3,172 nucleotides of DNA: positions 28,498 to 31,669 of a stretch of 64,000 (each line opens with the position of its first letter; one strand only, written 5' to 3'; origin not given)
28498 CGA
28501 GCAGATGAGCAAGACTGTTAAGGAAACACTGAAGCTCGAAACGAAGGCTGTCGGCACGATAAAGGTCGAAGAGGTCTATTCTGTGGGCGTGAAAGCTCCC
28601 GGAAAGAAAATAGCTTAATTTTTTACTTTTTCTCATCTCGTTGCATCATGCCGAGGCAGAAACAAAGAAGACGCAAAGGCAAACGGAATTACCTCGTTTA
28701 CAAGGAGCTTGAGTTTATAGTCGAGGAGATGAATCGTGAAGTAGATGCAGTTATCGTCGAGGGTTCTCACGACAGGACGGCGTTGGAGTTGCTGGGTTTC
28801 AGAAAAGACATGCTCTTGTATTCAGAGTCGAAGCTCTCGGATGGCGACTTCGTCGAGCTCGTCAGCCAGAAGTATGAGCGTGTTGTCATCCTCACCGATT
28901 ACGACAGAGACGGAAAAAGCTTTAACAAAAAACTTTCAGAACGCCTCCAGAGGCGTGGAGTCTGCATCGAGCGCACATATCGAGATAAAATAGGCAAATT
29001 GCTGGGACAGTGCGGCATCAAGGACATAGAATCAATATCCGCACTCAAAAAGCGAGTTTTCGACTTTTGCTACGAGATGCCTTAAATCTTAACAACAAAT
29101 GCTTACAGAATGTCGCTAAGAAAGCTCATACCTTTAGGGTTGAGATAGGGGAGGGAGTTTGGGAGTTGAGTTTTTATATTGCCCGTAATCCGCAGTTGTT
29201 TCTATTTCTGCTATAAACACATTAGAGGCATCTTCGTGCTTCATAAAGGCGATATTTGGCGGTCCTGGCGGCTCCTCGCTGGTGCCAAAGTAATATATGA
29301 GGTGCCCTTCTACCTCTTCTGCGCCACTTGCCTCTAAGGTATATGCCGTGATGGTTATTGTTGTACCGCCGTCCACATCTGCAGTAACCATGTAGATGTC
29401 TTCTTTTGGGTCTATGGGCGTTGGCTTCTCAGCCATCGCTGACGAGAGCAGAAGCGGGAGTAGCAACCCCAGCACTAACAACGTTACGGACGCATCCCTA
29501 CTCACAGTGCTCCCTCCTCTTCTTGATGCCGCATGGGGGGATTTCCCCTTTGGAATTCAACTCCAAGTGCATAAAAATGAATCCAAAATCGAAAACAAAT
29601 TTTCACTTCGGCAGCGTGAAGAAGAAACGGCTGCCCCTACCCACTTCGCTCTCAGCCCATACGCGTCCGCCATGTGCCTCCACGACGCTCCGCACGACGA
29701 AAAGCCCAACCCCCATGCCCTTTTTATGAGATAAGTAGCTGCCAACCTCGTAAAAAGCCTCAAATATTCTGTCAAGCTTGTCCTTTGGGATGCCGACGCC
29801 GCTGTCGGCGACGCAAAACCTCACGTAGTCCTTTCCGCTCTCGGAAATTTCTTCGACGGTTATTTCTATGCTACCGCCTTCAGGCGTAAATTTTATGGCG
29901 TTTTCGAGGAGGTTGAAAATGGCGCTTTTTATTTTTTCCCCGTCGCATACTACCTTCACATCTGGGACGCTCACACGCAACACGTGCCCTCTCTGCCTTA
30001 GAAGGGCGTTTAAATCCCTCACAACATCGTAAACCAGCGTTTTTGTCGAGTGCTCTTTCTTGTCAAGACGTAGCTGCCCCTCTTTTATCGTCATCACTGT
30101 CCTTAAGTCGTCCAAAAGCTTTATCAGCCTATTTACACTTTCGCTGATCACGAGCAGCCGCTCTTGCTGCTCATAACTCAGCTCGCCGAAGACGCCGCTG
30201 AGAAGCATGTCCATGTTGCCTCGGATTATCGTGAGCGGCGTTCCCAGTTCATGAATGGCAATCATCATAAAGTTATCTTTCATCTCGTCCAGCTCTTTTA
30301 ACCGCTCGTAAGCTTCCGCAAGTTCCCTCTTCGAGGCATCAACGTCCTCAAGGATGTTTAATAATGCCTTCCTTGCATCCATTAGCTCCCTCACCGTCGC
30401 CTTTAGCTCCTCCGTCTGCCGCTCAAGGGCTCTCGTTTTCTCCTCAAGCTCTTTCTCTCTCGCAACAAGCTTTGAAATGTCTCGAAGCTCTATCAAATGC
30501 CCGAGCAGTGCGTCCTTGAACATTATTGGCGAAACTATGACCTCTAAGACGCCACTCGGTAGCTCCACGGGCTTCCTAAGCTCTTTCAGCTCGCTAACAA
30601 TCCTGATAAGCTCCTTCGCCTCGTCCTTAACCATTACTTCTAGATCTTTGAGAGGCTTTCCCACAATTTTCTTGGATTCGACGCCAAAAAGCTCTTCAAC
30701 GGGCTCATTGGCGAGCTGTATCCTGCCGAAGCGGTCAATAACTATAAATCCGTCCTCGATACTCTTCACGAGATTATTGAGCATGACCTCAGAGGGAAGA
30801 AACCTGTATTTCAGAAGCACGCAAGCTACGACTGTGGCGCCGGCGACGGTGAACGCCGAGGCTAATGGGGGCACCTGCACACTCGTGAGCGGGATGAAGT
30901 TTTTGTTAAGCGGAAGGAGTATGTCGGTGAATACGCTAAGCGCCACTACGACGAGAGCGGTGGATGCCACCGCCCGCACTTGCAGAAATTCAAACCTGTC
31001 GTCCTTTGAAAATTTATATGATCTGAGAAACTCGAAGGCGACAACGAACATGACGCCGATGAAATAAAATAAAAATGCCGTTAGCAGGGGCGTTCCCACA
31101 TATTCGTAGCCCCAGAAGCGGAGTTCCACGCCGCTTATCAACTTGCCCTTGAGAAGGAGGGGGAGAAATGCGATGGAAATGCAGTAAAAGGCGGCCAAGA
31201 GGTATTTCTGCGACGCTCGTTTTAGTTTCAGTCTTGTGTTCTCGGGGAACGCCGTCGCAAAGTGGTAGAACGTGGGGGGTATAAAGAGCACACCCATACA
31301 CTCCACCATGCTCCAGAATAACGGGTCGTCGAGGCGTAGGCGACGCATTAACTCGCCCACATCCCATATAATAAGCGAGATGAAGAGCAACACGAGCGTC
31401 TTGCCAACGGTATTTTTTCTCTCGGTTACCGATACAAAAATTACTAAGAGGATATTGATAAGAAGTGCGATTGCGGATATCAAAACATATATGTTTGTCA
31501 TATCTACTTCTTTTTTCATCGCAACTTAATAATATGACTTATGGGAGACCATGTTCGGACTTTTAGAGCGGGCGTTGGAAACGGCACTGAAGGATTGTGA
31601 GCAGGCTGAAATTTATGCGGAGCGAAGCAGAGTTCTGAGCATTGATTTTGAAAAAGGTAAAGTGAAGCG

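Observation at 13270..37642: Recurrent ~35-nt intergenic motif (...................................), four copies, mostly at gene 3' ends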

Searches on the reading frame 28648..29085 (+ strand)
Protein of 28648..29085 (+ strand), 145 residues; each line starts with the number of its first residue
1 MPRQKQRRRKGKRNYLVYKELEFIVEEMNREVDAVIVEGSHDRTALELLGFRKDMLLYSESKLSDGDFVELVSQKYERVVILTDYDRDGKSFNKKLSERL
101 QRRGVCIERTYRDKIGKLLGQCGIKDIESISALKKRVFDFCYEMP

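Call 14: search_protein_families(library=pfam, proteins=[window:28648-29085:+])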
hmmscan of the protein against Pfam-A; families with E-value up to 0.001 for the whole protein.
window:28648-29085:+ (145 aa): 3 families
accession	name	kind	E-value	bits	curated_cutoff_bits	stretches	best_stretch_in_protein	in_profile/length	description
PF01751.28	Toprim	-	2.5e-06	28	23.1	1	34-102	2-86/96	Toprim domain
PF13155.12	Toprim_2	-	2.8e-05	24.8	22.1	1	35-109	1-75/88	Toprim-like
PF13662.12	Toprim_4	-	5.3e-05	23.8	25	1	34-109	3-83/85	Toprim domain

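Call 62: find_encoding_contigs(protein=window:28648-29085:+, flank=3000, max_places=8)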
Protein window:28648-29085:+ (145 aa): 23 contigs read that carry it; 8 places shown.
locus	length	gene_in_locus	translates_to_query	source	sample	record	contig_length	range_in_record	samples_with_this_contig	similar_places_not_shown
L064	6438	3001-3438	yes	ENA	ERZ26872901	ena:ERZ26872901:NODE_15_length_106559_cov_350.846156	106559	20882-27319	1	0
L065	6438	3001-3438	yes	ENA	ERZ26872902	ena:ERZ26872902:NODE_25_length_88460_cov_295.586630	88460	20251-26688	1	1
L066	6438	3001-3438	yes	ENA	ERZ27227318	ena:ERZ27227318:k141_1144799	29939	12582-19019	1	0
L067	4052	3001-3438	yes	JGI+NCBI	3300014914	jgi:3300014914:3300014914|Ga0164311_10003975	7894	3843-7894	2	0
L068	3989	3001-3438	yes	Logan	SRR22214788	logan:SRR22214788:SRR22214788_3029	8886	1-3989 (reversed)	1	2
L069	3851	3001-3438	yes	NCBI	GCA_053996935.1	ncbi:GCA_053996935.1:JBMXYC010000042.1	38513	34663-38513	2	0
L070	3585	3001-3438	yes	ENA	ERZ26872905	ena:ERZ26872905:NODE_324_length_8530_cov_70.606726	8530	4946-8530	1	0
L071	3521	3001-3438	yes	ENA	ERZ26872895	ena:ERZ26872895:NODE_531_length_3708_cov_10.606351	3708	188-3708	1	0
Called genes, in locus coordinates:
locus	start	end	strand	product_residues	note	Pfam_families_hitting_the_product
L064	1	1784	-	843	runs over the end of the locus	PF08351:TmcA_N, PF05127:NAT10_TcmA_helicase, PF13718:GNAT_acetyltr_2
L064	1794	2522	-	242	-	PF00881:Nitroreductase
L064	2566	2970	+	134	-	PF01243:PNPOx_N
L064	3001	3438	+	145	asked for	PF01751:Toprim (weak)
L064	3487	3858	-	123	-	-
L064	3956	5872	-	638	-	PF16927:HisKA_7TM, PF00989:PAS, PF08448:PAS_4 (faint), PF13188:PAS_8 (faint), PF13426:PAS_9 (weak), PF00512:HisKA, PF02518:HATPase_c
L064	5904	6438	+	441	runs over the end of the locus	PF01523:PmbA_TldD_1st, PF19290:PmbA_TldD_2nd, PF19289:PmbA_TldD_3rd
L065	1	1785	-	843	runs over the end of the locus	PF08351:TmcA_N, PF05127:NAT10_TcmA_helicase, PF13718:GNAT_acetyltr_2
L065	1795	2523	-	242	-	PF00881:Nitroreductase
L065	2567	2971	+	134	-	PF01243:PNPOx_N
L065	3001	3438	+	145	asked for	PF01751:Toprim (weak)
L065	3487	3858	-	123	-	-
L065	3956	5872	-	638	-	PF16927:HisKA_7TM, PF00989:PAS, PF08448:PAS_4 (faint), PF13188:PAS_8 (faint), PF13426:PAS_9 (weak), PF00512:HisKA, PF02518:HATPase_c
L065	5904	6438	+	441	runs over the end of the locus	PF01523:PmbA_TldD_1st, PF19290:PmbA_TldD_2nd, PF19289:PmbA_TldD_3rd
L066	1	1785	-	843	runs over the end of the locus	PF08351:TmcA_N, PF05127:NAT10_TcmA_helicase, PF13718:GNAT_acetyltr_2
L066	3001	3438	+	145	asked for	PF01751:Toprim (weak)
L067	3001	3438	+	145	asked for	PF01751:Toprim (weak)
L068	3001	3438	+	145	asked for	PF01751:Toprim (weak)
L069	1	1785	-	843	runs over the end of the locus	PF08351:TmcA_N, PF05127:NAT10_TcmA_helicase, PF13718:GNAT_acetyltr_2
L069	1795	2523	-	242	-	PF00881:Nitroreductase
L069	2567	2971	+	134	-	PF01243:PNPOx_N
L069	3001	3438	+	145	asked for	PF01751:Toprim (weak)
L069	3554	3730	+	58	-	-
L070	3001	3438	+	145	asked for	PF01751:Toprim (weak)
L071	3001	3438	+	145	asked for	PF01751:Toprim (weak)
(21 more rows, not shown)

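Call 72: search_protein_families(library=pfam, proteins=[L069:3554-3730:+], max_evalue=0.01)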
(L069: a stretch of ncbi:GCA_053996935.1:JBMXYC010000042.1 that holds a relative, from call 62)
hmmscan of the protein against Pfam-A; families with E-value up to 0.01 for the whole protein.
L069:3554-3730:+ (58 aa): 0 families

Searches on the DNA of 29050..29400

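Call 60: search_rna_families(source=window, start=29050, end=29400, threshold=evalue, max_evalue=10)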
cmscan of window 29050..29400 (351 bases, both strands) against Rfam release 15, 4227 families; matches with E-value up to 10: 0.
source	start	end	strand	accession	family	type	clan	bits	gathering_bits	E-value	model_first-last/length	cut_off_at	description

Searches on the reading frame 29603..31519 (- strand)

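Call 14: search_protein_families(library=pfam, proteins=[window:29603-31519:-])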
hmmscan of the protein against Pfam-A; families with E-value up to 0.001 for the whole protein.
window:29603-31519:- (638 aa): 7 families
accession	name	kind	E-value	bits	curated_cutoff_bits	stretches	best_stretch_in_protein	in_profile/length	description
PF02518.31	HATPase_c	-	1.4e-30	106.5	26.4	1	526-637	2-108/111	Histidine kinase-, DNA gyrase B-, and HSP90-like ATPase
PF16927.11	HisKA_7TM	-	4.2e-10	40.3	28.6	1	16-240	3-219/224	N-terminal 7TM region of histidine kinase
PF00512.31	HisKA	-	1.8e-09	37.9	26.9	1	414-479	2-64/66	His Kinase A (phospho-acceptor) domain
PF00989.32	PAS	-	5.9e-08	33.1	22.6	1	247-308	3-69/113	PAS fold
PF13426.13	PAS_9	-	3e-06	27.9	27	1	256-349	2-102/103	PAS domain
PF08448.16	PAS_4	-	1e-05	26.1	23.1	1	252-319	2-67/110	PAS fold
PF13188.13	PAS_8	-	1.3e-05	25.3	21.8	1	247-294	3-47/65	PAS domain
